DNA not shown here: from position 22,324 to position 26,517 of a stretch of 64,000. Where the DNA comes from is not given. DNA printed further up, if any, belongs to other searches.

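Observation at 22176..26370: Isolated single-module NRPS (C-A-T-TE) with a long palindrome-bearing leader and slightly atypical codon usage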

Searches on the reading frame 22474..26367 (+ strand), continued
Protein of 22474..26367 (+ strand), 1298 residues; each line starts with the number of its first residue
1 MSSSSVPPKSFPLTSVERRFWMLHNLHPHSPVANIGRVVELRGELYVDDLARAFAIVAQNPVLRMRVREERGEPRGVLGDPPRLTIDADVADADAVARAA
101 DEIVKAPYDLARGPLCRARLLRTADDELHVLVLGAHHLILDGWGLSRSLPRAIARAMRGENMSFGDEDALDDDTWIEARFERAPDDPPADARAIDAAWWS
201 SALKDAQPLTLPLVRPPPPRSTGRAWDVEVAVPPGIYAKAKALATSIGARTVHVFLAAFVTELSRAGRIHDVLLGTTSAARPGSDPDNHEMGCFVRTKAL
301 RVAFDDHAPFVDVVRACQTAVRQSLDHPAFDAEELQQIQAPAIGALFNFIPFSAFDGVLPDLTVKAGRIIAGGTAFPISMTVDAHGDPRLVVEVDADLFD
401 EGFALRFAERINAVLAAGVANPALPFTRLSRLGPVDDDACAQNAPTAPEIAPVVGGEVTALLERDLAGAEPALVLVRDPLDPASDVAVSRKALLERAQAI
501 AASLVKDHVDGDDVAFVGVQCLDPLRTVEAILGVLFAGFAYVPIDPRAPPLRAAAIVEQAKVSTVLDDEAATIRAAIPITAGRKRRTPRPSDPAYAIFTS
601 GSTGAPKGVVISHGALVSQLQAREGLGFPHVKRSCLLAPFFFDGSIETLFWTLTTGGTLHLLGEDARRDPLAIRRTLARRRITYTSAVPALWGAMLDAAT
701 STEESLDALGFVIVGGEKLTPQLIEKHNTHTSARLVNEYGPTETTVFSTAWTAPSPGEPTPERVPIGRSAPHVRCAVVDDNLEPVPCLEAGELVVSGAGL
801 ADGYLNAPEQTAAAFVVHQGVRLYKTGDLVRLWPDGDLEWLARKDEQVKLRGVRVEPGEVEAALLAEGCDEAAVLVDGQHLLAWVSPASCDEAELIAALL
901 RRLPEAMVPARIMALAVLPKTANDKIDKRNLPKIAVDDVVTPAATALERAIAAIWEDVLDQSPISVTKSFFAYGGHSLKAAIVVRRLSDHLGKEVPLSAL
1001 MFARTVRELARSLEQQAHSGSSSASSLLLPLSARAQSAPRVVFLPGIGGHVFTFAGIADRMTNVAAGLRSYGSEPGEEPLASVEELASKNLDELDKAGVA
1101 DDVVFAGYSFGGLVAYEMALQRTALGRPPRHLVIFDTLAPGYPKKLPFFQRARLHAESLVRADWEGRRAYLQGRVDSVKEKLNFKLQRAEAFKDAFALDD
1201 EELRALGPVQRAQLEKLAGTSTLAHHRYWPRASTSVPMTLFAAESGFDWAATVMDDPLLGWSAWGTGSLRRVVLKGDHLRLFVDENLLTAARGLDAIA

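Call 31: find_encoding_contigs(protein=P0006, flank=10000, max_places=1)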
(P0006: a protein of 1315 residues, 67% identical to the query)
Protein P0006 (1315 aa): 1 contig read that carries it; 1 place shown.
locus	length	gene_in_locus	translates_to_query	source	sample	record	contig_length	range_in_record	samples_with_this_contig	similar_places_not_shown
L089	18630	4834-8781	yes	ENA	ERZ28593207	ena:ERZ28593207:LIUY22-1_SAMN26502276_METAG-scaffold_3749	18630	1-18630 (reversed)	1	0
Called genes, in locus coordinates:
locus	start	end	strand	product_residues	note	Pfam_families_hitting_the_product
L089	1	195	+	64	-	?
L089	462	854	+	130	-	PF13507:GATase_5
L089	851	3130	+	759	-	PF18072:FGAR-AT_linker, PF00586:AIRS, PF02769:AIRS_C, PF00586:AIRS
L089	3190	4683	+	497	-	PF13522:GATase_6, PF13537:GATase_7, PF00156:Pribosyltran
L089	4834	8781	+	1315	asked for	PF00668:Condensation, PF00501:AMP-binding, PF13193:AMP-binding_C (weak), PF00550:PP-binding, PF00975:Thioesterase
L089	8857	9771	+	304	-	PF03009:GDPD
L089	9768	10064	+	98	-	PF13275:S4_2, PF01479:S4 (weak)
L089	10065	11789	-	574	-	-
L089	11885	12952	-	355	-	PF00149:Metallophos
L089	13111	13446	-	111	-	-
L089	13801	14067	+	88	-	-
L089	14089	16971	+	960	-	PF12371:TMEM131_like_N (faint), PF14874:PapD-like (faint), PF15780:ASH (faint), PF22073:Cep192_D4 (faint), PF22544:HYDIN_VesB_CFA65-like_Ig (faint)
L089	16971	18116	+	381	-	-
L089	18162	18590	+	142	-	-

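Call 32: find_encoding_contigs(protein=P0008, flank=10000, max_places=1)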
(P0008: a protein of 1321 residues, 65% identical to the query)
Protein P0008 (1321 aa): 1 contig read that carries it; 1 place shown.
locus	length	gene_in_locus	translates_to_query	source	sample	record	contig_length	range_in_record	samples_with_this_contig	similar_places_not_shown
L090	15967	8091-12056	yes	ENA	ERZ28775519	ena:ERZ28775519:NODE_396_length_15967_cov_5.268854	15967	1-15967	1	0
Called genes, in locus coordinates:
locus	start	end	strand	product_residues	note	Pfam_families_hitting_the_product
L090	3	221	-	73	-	?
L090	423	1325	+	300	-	-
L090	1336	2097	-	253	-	-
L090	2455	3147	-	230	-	-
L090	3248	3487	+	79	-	PF02700:PurS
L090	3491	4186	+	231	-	PF13507:GATase_5, PF01965:DJ-1_PfpI (weak), PF07685:GATase_3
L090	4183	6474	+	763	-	PF18072:FGAR-AT_linker, PF00586:AIRS, PF02769:AIRS_C, PF00586:AIRS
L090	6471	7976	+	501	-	PF13522:GATase_6, PF13537:GATase_7, PF00156:Pribosyltran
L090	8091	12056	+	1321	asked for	PF00668:Condensation, PF00501:AMP-binding, PF00550:PP-binding, PF00975:Thioesterase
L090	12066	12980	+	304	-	PF03009:GDPD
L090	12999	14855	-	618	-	-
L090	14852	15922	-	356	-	PF00149:Metallophos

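Call 48: search_protein_families(library=ncbifam, proteins=[L089:8857-9768:+], max_evalue=0.01)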
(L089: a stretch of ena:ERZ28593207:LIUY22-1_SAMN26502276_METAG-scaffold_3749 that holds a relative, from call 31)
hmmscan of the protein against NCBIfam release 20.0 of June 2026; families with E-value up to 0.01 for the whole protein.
L089:8857-9768:+ (304 aa): 4 families
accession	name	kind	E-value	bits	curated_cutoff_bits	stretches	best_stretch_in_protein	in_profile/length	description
NF006989.0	PRK09454.1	equivalog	1.3e-39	136.1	264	1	59-293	8-243/251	glycerophosphodiester phosphodiesterase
NF053857.1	LysphglycPlipDStph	equivalog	4.3e-19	68.9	450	1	60-210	45-205/305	lysophosphatidylglycerol phospholipase D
NF008354.0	PRK11143.1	equivalog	7.1e-08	31.8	254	1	59-120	29-90/359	glycerophosphodiester phosphodiesterase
NF041304.3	AvrBs2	equivalog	6.9e-06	24.2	1000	1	71-116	282-327/716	type III secretion system effector avirulence protein AvrBs2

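Call 49: search_protein_families(library=pfam, proteins=[L089:8857-9768:+, L003:14041-14937:+, L085:9346-9927:+, L085:6804-9194:+], max_evalue=0.01)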
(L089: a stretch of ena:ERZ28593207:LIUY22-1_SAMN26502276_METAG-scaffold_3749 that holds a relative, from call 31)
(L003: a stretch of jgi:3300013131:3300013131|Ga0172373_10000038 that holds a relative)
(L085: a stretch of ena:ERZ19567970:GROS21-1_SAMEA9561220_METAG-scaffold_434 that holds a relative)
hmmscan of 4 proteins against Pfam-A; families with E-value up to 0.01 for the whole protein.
L089:8857-9768:+ (304 aa): 1 family
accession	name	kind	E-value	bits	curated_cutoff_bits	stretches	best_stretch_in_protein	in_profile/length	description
PF03009.23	GDPD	-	6.1e-41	141.6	23.6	1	66-292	1-243/244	Glycerophosphoryl diester phosphodiesterase family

L003:14041-14937:+ (299 aa): 1 family
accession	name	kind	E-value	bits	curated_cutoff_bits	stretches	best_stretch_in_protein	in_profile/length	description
PF03009.23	GDPD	-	3.6e-44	152.1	23.6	1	63-291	1-243/244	Glycerophosphoryl diester phosphodiesterase family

L085:9346-9927:+ (194 aa): 0 families

L085:6804-9194:+ (797 aa): 0 families
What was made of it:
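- It is UgpQ-like with a secondary match to a lysophosphatidylglycerol phospholipase D model (calls 48, 49).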

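Call 75: find_encoding_contigs(protein=P0012, flank=5000, max_places=1)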
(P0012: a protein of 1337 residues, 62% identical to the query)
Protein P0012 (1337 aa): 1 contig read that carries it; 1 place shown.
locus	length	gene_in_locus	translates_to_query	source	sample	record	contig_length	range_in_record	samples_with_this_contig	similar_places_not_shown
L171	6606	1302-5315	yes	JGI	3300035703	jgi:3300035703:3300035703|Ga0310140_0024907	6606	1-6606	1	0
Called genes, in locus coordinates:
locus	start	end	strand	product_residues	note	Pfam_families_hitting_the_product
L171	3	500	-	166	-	?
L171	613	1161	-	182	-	-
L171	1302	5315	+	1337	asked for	PF00668:Condensation, PF00501:AMP-binding, PF00550:PP-binding, PF00975:Thioesterase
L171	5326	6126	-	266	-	PF03372:Exo_endo_phos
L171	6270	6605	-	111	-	?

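Call 76: find_encoding_contigs(protein=P0009, flank=5000, max_places=1)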
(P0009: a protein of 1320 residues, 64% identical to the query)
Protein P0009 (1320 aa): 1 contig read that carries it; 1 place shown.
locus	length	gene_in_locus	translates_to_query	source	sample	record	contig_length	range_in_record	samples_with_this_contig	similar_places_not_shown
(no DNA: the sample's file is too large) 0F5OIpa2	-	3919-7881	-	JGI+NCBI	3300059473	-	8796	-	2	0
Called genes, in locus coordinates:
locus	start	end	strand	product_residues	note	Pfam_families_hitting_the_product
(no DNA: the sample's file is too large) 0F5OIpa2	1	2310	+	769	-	?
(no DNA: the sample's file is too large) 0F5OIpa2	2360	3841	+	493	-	PF13522:GATase_6, PF13537:GATase_7, PF00156:Pribosyltran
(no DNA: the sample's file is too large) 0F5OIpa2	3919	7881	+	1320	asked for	PF00668:Condensation, PF00501:AMP-binding, PF13193:AMP-binding_C (weak), PF00550:PP-binding, PF00975:Thioesterase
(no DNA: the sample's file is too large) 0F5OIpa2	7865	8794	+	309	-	PF03009:GDPD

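Call 77: find_encoding_contigs(protein=P0014, flank=8000, max_places=1)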
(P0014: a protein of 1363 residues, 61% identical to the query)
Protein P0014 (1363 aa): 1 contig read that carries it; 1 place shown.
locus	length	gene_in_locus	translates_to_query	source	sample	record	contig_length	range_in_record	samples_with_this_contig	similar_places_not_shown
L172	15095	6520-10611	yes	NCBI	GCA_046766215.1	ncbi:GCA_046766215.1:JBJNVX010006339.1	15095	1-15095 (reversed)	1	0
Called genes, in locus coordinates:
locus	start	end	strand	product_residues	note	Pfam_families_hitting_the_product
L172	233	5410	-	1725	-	PF00515:TPR_1 (faint), PF07719:TPR_2 (faint), PF13174:TPR_6 (faint), PF13176:TPR_7 (faint), PF13181:TPR_8 (faint), PF13371:TPR_9 (faint), PF13414:TPR_11 (faint), PF14559:TPR_19, +7 more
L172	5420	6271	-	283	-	PF13485:Peptidase_MA_2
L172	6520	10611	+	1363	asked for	PF00668:Condensation, PF00501:AMP-binding, PF13193:AMP-binding_C (weak), PF00550:PP-binding, PF00975:Thioesterase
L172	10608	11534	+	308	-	PF03009:GDPD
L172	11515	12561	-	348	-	-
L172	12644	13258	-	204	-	-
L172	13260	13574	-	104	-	-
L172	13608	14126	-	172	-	PF10698:DUF2505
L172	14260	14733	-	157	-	PF01022:HTH_5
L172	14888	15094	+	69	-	?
